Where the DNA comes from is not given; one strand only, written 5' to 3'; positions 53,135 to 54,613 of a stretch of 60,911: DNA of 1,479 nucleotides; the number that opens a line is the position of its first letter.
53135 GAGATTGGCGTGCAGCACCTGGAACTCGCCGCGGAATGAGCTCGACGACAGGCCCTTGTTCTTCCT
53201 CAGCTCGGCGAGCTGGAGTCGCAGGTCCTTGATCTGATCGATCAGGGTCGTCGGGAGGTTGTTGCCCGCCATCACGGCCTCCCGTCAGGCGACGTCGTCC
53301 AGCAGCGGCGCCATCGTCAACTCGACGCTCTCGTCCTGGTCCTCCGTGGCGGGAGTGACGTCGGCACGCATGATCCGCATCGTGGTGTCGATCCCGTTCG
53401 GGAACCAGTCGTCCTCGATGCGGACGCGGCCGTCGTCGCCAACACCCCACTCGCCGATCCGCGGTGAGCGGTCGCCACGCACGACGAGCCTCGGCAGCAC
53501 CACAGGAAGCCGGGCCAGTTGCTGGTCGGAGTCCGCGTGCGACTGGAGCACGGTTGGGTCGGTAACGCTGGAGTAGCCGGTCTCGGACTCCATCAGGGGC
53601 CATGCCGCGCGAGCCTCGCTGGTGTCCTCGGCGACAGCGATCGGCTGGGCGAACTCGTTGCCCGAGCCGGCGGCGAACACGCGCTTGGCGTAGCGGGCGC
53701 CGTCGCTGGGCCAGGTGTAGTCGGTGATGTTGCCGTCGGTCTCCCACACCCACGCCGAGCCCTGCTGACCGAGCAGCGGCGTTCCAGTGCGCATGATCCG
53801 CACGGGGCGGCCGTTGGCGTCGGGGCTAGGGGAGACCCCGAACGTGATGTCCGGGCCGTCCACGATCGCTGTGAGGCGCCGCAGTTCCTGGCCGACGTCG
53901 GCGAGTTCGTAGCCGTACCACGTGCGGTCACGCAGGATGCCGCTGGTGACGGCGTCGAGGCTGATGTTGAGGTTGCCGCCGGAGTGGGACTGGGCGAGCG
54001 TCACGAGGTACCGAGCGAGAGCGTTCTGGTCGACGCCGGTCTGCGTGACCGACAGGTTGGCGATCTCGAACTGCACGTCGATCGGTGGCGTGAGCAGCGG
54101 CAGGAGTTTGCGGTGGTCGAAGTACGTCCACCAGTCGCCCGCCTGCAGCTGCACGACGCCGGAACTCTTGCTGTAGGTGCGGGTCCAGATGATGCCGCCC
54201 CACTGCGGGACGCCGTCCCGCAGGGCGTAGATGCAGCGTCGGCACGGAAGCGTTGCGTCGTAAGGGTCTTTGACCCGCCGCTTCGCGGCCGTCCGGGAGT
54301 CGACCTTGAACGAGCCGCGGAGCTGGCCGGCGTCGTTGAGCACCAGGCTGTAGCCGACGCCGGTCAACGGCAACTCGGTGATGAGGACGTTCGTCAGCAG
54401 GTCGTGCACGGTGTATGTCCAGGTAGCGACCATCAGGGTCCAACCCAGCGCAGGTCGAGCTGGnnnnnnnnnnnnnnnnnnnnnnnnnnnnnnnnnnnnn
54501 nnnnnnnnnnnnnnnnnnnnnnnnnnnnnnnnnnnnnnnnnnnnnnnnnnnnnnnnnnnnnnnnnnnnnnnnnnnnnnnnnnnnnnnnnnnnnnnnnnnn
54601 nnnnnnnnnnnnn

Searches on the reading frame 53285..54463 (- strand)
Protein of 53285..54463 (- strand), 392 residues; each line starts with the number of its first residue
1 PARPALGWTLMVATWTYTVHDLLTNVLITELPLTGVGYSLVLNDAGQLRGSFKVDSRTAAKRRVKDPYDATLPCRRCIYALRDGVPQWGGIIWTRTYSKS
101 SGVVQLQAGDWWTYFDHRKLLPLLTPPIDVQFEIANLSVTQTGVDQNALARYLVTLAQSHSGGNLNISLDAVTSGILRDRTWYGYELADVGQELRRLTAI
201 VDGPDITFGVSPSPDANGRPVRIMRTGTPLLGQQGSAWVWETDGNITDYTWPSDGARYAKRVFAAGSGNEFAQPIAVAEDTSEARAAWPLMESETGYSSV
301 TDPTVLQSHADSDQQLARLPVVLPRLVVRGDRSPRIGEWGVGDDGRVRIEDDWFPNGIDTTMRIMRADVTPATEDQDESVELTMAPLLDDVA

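Call 22: search_protein_families(library=phrogs, proteins=[window:53285-54463:-], max_evalue=0.001)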
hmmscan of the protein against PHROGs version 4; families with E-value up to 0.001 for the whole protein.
window:53285-54463:- (392 aa): 1 family
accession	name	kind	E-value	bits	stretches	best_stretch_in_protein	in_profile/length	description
phrog_1885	-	tail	5.5e-71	240.8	1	11-386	11-377/1033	minor tail protein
